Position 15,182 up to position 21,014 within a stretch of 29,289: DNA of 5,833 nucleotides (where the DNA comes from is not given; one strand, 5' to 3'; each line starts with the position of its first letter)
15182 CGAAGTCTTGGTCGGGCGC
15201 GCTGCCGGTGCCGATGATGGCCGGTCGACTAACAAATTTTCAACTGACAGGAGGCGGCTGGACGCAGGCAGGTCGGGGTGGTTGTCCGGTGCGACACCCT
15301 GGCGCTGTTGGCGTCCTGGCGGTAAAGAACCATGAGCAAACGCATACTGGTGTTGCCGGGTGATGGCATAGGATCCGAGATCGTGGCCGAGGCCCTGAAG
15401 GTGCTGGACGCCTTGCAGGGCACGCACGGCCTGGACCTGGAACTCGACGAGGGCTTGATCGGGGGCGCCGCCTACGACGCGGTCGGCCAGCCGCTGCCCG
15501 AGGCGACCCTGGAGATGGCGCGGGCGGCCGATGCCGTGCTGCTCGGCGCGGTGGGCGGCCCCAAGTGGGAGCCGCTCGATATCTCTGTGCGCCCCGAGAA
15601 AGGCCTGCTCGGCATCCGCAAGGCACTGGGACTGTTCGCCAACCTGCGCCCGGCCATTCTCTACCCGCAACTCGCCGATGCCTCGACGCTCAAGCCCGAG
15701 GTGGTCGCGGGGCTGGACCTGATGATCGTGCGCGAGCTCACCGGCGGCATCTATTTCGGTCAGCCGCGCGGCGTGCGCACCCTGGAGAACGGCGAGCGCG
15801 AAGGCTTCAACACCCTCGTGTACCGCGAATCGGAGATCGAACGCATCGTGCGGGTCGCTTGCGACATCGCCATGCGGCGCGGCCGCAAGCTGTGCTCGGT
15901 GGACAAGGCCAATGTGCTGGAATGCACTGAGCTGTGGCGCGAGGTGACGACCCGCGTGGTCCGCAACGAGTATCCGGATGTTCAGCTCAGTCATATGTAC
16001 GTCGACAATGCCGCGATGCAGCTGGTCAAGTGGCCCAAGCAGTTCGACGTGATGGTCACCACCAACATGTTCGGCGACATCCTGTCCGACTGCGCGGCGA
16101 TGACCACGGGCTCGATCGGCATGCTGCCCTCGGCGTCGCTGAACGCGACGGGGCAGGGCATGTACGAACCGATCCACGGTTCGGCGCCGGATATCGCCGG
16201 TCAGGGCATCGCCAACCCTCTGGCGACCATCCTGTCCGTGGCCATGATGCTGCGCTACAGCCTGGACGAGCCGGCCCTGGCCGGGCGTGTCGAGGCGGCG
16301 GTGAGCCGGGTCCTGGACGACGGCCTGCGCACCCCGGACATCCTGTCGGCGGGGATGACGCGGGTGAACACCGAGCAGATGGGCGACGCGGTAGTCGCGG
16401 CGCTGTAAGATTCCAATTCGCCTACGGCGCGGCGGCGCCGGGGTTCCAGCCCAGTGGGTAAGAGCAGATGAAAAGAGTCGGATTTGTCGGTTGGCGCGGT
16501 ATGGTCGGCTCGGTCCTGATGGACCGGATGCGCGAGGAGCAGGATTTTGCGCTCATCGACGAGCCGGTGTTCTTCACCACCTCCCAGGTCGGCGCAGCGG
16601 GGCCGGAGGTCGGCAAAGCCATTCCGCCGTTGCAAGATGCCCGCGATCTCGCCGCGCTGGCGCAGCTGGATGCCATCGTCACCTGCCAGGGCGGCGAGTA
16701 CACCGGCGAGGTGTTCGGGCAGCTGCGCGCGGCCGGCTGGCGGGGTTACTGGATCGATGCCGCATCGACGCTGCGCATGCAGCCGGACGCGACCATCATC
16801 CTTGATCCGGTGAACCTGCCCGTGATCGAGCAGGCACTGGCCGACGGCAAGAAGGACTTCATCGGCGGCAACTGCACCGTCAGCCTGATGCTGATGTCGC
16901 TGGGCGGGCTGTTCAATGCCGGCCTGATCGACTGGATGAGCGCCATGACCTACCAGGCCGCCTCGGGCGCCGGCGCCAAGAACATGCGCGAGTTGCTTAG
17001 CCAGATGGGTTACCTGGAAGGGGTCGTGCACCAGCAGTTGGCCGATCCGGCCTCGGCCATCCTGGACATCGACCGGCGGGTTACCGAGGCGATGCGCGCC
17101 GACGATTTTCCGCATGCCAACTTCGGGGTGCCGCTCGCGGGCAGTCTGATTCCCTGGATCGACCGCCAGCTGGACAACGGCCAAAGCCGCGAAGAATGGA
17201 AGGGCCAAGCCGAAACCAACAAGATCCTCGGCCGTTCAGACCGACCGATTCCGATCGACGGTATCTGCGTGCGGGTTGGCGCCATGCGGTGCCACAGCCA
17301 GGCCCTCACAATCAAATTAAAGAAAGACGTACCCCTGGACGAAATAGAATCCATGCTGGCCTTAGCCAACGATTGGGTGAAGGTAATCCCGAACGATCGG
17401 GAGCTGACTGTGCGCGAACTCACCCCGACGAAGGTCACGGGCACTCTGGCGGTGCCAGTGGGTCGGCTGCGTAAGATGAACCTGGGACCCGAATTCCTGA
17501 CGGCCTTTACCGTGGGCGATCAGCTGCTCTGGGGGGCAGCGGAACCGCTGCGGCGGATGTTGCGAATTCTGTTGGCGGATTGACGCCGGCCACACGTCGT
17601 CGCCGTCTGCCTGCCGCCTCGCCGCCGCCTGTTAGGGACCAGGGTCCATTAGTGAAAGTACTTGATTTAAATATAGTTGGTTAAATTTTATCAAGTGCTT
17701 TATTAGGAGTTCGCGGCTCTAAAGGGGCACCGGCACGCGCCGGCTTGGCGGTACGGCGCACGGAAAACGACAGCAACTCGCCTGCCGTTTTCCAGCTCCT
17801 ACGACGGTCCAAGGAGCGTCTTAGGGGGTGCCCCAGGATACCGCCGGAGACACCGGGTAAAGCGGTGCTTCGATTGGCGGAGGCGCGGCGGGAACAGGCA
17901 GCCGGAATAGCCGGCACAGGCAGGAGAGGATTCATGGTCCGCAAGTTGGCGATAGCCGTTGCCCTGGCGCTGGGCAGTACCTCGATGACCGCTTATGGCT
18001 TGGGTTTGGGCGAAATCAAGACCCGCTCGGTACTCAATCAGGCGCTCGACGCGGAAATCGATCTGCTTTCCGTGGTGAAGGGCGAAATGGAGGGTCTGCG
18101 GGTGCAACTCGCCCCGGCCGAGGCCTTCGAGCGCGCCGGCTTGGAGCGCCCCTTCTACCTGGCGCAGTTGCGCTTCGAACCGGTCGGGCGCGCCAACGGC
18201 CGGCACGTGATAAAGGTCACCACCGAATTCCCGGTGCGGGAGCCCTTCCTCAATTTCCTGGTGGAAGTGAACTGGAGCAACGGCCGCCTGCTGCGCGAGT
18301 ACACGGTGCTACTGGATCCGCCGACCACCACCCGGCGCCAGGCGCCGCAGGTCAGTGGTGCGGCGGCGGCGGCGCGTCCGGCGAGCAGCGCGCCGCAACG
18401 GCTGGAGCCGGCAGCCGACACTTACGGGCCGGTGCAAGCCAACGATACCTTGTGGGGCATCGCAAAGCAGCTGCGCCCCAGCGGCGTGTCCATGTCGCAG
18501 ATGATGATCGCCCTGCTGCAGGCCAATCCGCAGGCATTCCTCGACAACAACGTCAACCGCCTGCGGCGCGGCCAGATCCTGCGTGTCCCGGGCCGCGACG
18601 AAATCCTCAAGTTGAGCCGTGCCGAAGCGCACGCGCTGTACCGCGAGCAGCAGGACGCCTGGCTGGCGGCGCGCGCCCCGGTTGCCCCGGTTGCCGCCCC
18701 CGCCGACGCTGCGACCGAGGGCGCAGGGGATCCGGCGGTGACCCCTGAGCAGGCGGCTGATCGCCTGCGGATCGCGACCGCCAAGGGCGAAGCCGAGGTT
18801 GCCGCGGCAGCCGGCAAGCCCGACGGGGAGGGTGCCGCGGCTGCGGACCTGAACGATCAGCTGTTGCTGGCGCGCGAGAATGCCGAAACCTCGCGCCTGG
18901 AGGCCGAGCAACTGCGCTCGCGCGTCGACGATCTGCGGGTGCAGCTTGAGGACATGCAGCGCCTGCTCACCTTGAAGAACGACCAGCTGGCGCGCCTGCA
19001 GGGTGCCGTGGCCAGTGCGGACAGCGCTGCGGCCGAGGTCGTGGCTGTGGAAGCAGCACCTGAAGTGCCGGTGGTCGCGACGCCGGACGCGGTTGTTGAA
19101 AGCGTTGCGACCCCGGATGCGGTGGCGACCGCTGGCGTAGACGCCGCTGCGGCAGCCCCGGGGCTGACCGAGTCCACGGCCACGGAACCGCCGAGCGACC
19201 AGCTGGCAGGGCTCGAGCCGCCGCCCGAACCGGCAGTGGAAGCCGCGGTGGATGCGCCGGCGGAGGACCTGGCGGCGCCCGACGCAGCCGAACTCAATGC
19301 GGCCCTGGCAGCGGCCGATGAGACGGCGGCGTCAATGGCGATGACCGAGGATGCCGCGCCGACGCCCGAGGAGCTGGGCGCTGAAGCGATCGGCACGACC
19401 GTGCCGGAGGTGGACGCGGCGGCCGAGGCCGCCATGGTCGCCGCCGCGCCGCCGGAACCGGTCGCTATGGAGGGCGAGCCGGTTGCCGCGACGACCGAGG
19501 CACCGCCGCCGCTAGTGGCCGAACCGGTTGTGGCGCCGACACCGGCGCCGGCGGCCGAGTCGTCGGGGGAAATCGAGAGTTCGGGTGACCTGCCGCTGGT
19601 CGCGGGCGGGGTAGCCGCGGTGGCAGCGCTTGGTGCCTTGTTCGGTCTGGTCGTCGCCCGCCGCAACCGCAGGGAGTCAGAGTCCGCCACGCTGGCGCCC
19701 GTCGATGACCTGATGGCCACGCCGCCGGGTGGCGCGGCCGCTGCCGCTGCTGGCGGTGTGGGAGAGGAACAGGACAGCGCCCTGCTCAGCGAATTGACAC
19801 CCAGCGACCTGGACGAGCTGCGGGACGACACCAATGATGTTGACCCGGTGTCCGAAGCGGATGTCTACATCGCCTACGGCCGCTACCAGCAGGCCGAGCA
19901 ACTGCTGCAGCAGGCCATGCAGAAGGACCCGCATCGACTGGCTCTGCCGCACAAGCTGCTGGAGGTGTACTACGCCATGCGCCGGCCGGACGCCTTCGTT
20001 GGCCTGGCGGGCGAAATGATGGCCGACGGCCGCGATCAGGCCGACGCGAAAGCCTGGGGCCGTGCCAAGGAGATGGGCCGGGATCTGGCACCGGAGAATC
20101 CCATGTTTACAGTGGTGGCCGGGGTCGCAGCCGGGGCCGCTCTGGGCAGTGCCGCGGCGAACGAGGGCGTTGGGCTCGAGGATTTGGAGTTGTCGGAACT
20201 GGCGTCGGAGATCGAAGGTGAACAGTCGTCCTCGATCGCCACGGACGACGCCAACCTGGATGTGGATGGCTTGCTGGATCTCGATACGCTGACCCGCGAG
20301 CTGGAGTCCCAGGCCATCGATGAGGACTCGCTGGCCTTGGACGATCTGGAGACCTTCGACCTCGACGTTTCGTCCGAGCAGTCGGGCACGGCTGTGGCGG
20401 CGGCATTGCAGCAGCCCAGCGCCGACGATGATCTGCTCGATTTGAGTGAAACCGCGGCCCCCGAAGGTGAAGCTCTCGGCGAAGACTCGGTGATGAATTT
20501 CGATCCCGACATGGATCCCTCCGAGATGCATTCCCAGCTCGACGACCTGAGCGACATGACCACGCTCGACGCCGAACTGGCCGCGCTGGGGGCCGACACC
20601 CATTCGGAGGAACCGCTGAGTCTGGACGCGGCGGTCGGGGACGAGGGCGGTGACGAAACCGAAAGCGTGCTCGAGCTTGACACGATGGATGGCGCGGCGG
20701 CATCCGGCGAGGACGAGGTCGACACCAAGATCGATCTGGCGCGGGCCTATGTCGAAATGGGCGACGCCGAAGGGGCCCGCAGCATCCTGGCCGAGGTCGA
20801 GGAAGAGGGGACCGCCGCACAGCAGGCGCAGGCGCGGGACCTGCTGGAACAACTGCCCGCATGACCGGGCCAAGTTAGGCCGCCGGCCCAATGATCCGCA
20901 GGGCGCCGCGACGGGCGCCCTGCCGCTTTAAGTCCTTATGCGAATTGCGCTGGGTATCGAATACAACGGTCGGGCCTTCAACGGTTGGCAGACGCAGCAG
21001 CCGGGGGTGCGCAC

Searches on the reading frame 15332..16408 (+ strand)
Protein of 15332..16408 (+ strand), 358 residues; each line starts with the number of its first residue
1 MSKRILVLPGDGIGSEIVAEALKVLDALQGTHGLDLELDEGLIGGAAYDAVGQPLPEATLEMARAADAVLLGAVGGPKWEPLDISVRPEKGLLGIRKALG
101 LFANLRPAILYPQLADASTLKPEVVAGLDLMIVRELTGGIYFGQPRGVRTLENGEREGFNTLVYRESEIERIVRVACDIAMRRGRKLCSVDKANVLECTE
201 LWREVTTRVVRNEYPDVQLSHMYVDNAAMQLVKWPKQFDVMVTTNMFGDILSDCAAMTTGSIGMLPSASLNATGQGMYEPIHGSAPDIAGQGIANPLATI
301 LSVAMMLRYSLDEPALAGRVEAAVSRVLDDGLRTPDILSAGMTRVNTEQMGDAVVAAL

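Call 3: search_protein_families(library=pfam, proteins=[window:15332-16408:+], max_evalue=0.01)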
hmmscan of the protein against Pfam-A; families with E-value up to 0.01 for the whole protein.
window:15332-16408:+ (358 aa): 1 family
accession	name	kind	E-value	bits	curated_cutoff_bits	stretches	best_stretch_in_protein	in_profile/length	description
PF00180.25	Iso_dh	-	8e-140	466.5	27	1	5-354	2-348/348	Isocitrate/isopropylmalate dehydrogenase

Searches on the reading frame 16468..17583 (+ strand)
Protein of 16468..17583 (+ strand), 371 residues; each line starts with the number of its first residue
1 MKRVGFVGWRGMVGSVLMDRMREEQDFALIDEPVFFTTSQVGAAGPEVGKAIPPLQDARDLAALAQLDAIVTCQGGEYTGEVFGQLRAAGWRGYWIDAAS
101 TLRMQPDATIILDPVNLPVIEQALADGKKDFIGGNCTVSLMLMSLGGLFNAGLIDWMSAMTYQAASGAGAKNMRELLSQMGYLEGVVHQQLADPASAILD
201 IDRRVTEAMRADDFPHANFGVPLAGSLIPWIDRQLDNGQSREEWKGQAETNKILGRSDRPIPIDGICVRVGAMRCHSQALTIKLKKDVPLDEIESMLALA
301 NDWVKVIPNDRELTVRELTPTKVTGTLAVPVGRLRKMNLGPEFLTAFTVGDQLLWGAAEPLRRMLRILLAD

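Call 3: search_protein_families(library=pfam, proteins=[window:16468-17583:+], max_evalue=0.01)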
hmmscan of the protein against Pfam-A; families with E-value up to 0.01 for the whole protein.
window:16468-17583:+ (371 aa): 2 families
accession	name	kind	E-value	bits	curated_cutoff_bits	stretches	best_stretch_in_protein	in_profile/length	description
PF02774.23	Semialdhyde_dhC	-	7.7e-51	173.3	26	1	145-355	1-184/184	Semialdehyde dehydrogenase, dimerisation domain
PF01118.30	Semialdhyde_dh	-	4.5e-20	72.7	26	1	3-122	1-120/121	Semialdehyde dehydrogenase, NAD binding domain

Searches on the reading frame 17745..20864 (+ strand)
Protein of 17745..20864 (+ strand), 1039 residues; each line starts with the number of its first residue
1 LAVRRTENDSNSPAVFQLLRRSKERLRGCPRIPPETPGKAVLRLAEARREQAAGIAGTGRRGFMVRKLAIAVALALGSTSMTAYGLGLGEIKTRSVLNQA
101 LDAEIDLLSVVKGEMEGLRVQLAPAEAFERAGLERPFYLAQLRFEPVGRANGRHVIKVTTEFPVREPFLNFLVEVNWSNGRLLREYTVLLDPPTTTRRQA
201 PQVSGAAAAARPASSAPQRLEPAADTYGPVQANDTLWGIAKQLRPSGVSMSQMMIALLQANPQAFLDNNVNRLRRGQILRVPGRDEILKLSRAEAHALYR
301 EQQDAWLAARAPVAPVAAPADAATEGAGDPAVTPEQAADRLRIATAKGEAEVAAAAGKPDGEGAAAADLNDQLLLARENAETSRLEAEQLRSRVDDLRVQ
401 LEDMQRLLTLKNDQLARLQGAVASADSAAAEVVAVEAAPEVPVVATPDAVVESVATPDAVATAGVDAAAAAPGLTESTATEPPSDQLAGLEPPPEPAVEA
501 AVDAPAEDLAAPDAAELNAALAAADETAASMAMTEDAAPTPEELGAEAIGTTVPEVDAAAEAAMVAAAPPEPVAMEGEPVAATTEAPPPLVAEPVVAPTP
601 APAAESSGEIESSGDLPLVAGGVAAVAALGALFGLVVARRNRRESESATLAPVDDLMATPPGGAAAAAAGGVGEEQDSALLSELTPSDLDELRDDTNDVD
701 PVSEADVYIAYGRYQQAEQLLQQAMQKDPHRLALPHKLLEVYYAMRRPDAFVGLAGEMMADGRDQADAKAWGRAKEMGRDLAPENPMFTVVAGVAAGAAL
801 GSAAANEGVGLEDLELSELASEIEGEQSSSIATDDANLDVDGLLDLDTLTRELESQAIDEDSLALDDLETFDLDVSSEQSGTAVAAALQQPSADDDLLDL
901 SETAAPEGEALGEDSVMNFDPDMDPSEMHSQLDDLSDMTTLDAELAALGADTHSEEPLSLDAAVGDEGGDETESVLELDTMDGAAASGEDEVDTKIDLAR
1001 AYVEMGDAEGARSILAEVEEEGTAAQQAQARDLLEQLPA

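Call 56: search_protein_families(library=pfam, proteins=[window:17745-20864:+], max_evalue=0.00001)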
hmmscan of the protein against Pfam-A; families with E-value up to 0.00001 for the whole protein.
window:17745-20864:+ (1039 aa): 2 families
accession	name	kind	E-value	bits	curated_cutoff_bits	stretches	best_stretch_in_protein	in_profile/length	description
PF25800.1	FimV_N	-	3.9e-42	143.2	27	1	86-193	1-108/108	FimV N-terminal domain Ig-like domain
PF14559.12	TPR_19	-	7.3e-09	36.3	25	1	709-769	2-62/68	Tetratricopeptide repeat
